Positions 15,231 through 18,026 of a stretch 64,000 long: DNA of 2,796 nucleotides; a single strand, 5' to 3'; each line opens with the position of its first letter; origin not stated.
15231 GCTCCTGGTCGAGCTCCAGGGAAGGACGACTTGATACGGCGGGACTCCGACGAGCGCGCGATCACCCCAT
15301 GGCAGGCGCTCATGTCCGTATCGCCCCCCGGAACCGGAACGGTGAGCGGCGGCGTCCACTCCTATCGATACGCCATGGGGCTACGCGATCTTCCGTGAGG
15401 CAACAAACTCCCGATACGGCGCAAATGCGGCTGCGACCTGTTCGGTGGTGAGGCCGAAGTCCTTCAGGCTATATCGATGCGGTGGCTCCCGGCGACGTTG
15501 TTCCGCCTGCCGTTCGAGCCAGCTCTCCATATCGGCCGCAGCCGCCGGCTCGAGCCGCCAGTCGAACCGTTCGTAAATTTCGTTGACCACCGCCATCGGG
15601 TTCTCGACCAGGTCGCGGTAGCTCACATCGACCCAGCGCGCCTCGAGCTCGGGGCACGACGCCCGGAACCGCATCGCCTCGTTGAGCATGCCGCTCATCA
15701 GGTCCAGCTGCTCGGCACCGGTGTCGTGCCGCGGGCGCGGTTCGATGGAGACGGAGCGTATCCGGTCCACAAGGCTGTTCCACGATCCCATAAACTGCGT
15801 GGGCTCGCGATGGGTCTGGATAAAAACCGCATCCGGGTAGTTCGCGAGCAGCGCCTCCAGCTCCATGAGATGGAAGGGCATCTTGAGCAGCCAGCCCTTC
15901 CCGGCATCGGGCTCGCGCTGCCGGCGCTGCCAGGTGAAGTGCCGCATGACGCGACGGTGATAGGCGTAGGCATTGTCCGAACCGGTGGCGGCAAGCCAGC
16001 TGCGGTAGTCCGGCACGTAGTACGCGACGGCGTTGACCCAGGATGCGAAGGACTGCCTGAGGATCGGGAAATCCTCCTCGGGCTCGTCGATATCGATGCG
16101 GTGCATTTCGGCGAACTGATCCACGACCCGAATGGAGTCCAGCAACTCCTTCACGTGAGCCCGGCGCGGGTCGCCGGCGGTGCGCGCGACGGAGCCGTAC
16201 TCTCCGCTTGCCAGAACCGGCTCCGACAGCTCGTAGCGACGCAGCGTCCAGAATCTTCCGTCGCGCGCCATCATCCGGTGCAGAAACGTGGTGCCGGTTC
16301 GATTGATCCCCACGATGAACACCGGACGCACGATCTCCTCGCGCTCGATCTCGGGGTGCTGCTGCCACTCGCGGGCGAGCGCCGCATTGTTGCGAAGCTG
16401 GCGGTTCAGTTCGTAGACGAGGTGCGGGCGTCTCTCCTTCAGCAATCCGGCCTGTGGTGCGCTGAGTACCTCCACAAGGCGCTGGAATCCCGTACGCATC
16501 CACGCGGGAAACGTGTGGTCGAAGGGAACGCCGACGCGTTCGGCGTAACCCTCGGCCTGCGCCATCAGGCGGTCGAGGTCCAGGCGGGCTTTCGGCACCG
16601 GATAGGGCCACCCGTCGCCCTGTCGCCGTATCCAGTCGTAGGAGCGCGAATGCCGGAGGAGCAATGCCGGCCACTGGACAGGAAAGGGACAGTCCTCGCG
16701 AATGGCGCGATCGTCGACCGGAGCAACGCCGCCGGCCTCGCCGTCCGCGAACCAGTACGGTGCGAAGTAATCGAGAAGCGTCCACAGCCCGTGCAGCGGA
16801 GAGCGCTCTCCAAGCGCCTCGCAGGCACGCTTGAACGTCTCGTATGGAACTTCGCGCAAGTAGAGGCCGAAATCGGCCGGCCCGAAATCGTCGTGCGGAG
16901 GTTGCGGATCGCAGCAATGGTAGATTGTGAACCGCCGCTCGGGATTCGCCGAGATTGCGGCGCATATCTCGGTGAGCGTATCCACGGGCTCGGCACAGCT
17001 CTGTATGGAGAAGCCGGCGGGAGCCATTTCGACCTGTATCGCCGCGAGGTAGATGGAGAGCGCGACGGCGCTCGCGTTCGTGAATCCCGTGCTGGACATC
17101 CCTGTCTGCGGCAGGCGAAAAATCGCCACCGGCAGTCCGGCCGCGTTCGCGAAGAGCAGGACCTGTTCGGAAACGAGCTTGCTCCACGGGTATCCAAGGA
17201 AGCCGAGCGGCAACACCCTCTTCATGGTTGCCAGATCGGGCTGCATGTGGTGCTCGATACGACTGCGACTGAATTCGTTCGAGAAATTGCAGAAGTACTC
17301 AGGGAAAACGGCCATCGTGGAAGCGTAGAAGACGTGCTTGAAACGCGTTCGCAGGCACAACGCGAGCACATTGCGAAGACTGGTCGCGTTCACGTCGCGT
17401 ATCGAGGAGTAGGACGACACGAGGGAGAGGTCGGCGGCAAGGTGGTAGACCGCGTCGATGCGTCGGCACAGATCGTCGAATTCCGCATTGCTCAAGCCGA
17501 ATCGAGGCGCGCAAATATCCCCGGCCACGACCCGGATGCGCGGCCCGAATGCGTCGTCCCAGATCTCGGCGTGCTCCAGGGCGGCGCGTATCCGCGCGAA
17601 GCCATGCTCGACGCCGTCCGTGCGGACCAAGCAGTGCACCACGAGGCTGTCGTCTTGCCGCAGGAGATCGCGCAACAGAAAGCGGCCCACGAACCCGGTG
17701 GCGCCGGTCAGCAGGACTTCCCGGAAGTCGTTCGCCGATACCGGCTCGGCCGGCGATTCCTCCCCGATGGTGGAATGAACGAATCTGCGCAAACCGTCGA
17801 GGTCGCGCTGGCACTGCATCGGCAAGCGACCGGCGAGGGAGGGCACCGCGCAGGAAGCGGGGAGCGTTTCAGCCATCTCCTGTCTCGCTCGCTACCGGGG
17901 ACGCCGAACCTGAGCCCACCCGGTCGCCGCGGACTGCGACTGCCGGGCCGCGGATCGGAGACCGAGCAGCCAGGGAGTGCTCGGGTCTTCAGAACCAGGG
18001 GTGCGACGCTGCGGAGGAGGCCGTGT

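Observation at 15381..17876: Unusual single-polypeptide fusion of an NRPS/PKS-type terminal reductase with a PAPS sulfotransferase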

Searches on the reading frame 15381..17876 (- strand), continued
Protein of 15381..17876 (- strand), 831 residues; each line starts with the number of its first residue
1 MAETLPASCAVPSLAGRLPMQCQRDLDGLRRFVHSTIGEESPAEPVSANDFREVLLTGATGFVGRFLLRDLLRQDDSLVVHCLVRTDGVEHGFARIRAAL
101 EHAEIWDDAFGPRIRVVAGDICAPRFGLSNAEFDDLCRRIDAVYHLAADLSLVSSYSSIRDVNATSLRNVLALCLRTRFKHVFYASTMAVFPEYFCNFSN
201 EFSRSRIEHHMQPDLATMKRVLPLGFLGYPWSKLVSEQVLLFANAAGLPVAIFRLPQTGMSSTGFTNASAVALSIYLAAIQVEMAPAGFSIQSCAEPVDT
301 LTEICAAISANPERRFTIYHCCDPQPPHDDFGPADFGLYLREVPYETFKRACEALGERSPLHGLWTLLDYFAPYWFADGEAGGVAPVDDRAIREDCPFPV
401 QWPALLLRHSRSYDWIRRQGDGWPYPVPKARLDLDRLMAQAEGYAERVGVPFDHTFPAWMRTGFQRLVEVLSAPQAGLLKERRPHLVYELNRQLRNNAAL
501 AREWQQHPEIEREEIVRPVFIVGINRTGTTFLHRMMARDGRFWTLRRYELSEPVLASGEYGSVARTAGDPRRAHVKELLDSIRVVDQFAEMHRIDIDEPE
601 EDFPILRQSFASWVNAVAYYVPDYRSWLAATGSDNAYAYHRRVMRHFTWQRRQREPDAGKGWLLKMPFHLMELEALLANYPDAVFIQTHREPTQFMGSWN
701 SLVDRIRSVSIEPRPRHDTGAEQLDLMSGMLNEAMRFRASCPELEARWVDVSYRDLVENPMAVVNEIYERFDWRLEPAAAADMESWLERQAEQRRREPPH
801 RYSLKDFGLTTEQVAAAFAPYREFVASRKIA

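Call 48: search_protein_families(library=pfam, proteins=[P0122, P0126, P0135, P0136], max_evalue=0.00001)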
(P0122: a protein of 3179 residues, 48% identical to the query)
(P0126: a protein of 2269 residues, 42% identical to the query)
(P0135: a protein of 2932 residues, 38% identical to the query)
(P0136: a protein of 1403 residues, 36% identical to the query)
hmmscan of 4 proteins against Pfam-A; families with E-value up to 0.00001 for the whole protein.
P0122 (3179 aa): 20 families
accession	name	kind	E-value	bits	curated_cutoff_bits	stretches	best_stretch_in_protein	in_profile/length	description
PF00698.26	Acyl_transf_1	-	8.6e-67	226.3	32.7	1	538-852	3-309/319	Acyl transferase domain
PF00109.32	ketoacyl-synt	-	5.5e-60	203.5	20.8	1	4-252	2-252/252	Beta-ketoacyl synthase, N-terminal domain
PF08659.16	KR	-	1.1e-50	172.5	22.6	1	1936-2116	1-180/180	KR domain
PF07993.18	NAD_binding_4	-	1.5e-47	162.4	20.1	1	2396-2624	1-233/258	Male sterility protein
PF13469.12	Sulfotransfer_3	-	1.1e-35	124.3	27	1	2858-3116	1-215/216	Sulfotransferase family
PF02801.28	Ketoacyl-synt_C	-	4.9e-28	98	20.8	1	285-384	18-117/119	Beta-ketoacyl synthase, C-terminal domain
PF00107.32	ADH_zinc_N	-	3.2e-18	66.4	31.8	1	1741-1830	1-91/129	Zinc-binding dehydrogenase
PF01370.27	Epimerase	-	2.5e-16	60.3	20.9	1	2394-2548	1-121/240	NAD dependent epimerase/dehydratase family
PF16197.11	KAsynt_C_assoc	-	6.4e-15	56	33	1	390-488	2-97/111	Ketoacyl-synthetase C-terminal extension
PF21089.3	PKS_DH_N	-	2.3e-14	53.6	27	1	908-1003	2-103/103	Polyketide synthase dehydratase domain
PF01073.25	3Beta_HSD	-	3e-13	49.9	22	1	2396-2532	2-122/280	3-beta hydroxysteroid dehydrogenase/isomerase family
PF13602.12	ADH_zinc_N_2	-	8.1e-13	49.9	27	1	1773-1912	1-134/134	Zinc-binding dehydrogenase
PF00106.31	adh_short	-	2.2e-11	44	26.6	1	1938-2096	3-160/195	short chain dehydrogenase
PF08240.17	ADH_N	-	8.6e-11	42.5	23.5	1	1613-1717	1-94/104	Alcohol dehydrogenase GroES-like domain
PF22621.2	CurL-like_PKS_C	-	1.6e-09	38.1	27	1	453-515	1-64/64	CurL-like, PKS C-terminal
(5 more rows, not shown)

P0126 (2269 aa): 15 families
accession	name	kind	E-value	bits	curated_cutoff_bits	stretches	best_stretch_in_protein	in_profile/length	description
PF08659.16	KR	-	2.6e-54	184.3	22.6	1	1027-1206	1-179/180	KR domain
PF07993.18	NAD_binding_4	-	1.8e-50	171.9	20.1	1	1498-1743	1-254/258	Male sterility protein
PF13469.12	Sulfotransfer_3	-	5.8e-35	121.9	27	1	1959-2212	1-214/216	Sulfotransferase family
PF01370.27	Epimerase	-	1.9e-17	63.9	20.9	1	1030-1174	2-125/240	NAD dependent epimerase/dehydratase family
PF00107.32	ADH_zinc_N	-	4.4e-17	62.7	31.8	1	833-939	1-107/129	Zinc-binding dehydrogenase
PF00106.31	adh_short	-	2.6e-14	53.6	26.6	1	1029-1188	3-161/195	short chain dehydrogenase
PF13602.12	ADH_zinc_N_2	-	6.2e-14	53.5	27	1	865-1004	1-134/134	Zinc-binding dehydrogenase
PF21089.3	PKS_DH_N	-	2.3e-13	50.4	27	1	5-90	18-103/103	Polyketide synthase dehydratase domain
PF01073.25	3Beta_HSD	-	1e-12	48.1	22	1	1030-1169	1-122/280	3-beta hydroxysteroid dehydrogenase/isomerase family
PF02719.21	Polysacc_synt_2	-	4.3e-12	46.3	20.2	0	1030-1163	2-128/293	Polysaccharide biosynthesis protein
PF08240.17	ADH_N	-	5.4e-10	39.9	23.5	1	707-809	3-94/104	Alcohol dehydrogenase GroES-like domain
PF16363.11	GDP_Man_Dehyd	-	6.4e-10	39.4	27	0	1030-1176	1-141/332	GDP-mannose 4,6 dehydratase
PF14765.12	PS-DH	-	3.5e-07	30.3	23.7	1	133-239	18-119/166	Polyketide synthase dehydratase N-terminal domain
PF00550.31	PP-binding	-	7.4e-07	29.8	20.8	1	1297-1358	2-65/67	Phosphopantetheine attachment site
PF13460.12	NAD_binding_10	-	4.1e-06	27.2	27.2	0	1033-1191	1-126/184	NAD(P)H-binding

P0135 (2932 aa): 18 families
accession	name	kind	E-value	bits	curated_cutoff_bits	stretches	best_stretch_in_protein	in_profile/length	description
PF00698.26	Acyl_transf_1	-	5.2e-59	200.7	32.7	1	537-839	3-304/319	Acyl transferase domain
PF00109.32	ketoacyl-synt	-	2.7e-55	188.1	20.8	1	11-259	2-252/252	Beta-ketoacyl synthase, N-terminal domain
PF08659.16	KR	-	1.5e-50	172.1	22.6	1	1791-1969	1-179/180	KR domain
PF07993.18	NAD_binding_4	-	7.8e-41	140.4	20.1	1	2226-2454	1-238/258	Male sterility protein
PF13469.12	Sulfotransfer_3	-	4.8e-29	102.6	27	1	2662-2895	1-216/216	Sulfotransferase family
PF02801.28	Ketoacyl-synt_C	-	1.8e-26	92.9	20.8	1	290-387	16-115/119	Beta-ketoacyl synthase, C-terminal domain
PF01370.27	Epimerase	-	1.4e-20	74.2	20.9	1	2224-2417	1-166/240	NAD dependent epimerase/dehydratase family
PF00107.32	ADH_zinc_N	-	4.5e-16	59.4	31.8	1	1603-1700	1-99/129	Zinc-binding dehydrogenase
PF16197.11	KAsynt_C_assoc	-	1.1e-15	58.5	33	1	394-503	1-108/111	Ketoacyl-synthetase C-terminal extension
PF01073.25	3Beta_HSD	-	6.6e-13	48.8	22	1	2225-2408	1-160/280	3-beta hydroxysteroid dehydrogenase/isomerase family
PF00106.31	adh_short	-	3.4e-12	46.7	26.6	1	1792-1951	2-161/195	short chain dehydrogenase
PF21089.3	PKS_DH_N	-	1.1e-11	45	27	1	906-990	13-102/103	Polyketide synthase dehydratase domain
PF02719.21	Polysacc_synt_2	-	2e-10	40.8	20.2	0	2224-2352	1-128/293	Polysaccharide biosynthesis protein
PF08240.17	ADH_N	-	3.1e-10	40.6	23.5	1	1475-1561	1-103/104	Alcohol dehydrogenase GroES-like domain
PF13602.12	ADH_zinc_N_2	-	4.6e-10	41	27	1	1641-1772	7-134/134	Zinc-binding dehydrogenase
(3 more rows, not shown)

P0136 (1403 aa): 6 families
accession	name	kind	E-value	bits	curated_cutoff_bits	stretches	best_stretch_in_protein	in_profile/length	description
PF08659.16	KR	-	1.6e-48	165.5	22.6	1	142-327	2-179/180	KR domain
PF07993.18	NAD_binding_4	-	1.6e-40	139.3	20.1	1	618-851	1-238/258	Male sterility protein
PF13469.12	Sulfotransfer_3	-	9.5e-32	111.4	27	1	1079-1340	1-214/216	Sulfotransferase family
PF01370.27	Epimerase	-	7.6e-09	35.8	20.9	1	616-756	1-121/240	NAD dependent epimerase/dehydratase family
PF00106.31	adh_short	-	3.1e-07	30.5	26.6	1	142-307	2-159/195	short chain dehydrogenase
PF13602.12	ADH_zinc_N_2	-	5.3e-07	31.1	27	1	18-114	42-134/134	Zinc-binding dehydrogenase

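Call 49: list_cluster_members(proteins=[P0122, P0125, P0126, P0135, P0137, P0138, P0141, P0147, P0159, P0121])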
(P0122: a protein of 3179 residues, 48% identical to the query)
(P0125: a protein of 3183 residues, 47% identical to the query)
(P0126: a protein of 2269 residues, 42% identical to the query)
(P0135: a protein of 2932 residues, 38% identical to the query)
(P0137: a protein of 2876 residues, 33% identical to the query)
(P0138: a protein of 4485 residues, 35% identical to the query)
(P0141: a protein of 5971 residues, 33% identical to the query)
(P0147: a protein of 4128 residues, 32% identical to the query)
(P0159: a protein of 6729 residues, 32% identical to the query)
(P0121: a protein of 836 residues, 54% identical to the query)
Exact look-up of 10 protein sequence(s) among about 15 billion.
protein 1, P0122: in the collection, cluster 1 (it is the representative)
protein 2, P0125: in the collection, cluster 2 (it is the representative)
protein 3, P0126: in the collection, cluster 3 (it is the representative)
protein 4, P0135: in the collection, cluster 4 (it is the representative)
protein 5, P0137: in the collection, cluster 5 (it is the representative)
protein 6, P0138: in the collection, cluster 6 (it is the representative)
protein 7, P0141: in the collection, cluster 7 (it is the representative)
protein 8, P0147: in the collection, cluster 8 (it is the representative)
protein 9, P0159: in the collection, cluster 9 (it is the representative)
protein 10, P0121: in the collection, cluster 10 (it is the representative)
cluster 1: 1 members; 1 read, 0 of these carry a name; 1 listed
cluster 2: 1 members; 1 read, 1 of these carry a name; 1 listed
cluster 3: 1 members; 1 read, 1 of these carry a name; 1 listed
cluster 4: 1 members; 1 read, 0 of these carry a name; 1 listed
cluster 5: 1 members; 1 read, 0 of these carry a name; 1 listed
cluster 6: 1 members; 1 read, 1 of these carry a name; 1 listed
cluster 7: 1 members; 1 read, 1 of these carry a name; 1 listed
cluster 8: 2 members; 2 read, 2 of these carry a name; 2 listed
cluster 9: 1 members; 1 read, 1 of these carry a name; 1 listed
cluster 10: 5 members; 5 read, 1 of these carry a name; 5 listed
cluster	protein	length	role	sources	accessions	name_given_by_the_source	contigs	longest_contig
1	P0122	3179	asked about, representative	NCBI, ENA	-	-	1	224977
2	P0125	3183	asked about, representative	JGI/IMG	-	thioester reductase-like protein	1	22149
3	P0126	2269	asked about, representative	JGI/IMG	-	thioester reductase-like protein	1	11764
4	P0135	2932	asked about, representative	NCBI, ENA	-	-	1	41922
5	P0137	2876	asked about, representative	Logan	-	-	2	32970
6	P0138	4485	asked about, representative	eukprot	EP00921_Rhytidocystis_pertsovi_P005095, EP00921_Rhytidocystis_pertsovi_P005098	GHVQ01008804.1.p1 GENE.GHVQ01008804.1~~GHVQ01008804.1.p1 ORF type:complete len:4630 ...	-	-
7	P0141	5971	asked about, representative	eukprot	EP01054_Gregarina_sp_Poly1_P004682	 ...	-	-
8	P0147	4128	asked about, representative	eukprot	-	GHVH01003012.1.p1 GENE.GHVH01003012.1~~GHVH01003012.1.p1 ORF type:complete len:4454 ...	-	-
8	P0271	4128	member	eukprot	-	GHVH01003013.1.p1 GENE.GHVH01003013.1~~GHVH01003013.1.p1 ORF type:complete len:4454 ...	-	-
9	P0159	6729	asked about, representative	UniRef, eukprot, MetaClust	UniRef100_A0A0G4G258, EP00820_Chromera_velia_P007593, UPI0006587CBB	Carrier domain-containing protein n=1 Tax=Chromera velia CCMP2878 TaxID=1169474 ... | Cvel_19857.t1-p1 / transcript=Cvel_19857.t1 / gene=Cvel_19857 / ... | status=active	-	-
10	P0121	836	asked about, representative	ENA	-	-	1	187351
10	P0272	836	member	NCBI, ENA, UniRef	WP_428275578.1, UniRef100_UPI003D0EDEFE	SDR family oxidoreductase [Candidatus Palauibacter sp.] | SDR family oxidoreductase n=1 Tax=Candidatus Palauibacter sp. TaxID=3101350 ...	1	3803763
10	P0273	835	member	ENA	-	-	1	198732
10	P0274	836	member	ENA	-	-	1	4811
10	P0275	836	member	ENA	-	-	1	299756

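Call 50: find_encoding_contigs(protein=P0122, flank=8000, max_places=3)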
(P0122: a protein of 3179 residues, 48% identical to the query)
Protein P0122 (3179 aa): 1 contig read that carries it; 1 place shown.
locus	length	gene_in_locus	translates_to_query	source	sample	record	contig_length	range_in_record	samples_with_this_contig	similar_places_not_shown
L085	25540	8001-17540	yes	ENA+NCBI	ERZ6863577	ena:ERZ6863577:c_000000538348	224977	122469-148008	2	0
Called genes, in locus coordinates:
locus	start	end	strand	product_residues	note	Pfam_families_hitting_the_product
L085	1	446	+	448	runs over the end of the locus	PF11551:Omp28, PF18911:PKD_4, PF00801:PKD, PF18962:Por_Secre_tail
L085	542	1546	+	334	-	-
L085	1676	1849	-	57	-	-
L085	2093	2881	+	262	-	PF14903:WG_beta_rep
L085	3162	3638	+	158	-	-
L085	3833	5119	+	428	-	PF05922:Inhibitor_I9, PF00082:Peptidase_S8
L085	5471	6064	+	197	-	PF00027:cNMP_binding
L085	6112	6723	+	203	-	-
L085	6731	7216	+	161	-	-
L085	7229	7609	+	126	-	-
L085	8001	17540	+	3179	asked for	PF00109:ketoacyl-synt, PF02801:Ketoacyl-synt_C, PF16197:KAsynt_C_assoc, PF22621:CurL-like_PKS_C, PF00698:Acyl_transf_1, PF21089:PKS_DH_N, PF14765:PS-DH, PF08240:ADH_N, +12 more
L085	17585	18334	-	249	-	PF01648:ACPS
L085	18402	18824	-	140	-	PF19647:Septknot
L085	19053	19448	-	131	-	PF02142:MGS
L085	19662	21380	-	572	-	PF09976:TPR_21 (faint), PF24575:TPR_Slam (faint), PF25062:ARM_TT21_N (faint), PF25063:ARM_TT21_C (faint), PF00515:TPR_1 (faint), PF13429:TPR_15 (weak), PF23914:TPR_CcmH_CycH (weak), PF12895:ANAPC3, +14 more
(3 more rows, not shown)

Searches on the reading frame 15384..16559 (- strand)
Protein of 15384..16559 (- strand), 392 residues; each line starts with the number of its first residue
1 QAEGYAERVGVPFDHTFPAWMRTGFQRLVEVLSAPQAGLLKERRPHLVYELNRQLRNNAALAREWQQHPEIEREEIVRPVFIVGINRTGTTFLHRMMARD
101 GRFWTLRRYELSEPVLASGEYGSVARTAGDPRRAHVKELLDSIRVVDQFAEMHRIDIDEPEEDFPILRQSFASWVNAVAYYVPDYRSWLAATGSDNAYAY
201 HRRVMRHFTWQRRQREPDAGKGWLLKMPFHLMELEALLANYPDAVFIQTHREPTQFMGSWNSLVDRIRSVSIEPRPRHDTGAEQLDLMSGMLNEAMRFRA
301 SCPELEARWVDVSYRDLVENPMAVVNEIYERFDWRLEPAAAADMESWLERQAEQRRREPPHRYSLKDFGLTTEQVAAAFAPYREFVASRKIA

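Call 36: search_solved_structures(query=window:15384-16559:-, max_evalue=10)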
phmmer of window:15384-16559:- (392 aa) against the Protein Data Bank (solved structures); distinct sequences matched with E-value up to 10: 2.
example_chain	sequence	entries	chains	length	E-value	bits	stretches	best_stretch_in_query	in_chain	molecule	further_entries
2zq5_A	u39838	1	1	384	1e-36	130.3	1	63-380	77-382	Putative uncharacterized protein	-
2z6v_A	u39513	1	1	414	4e-23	85.5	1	63-384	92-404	Putative uncharacterized protein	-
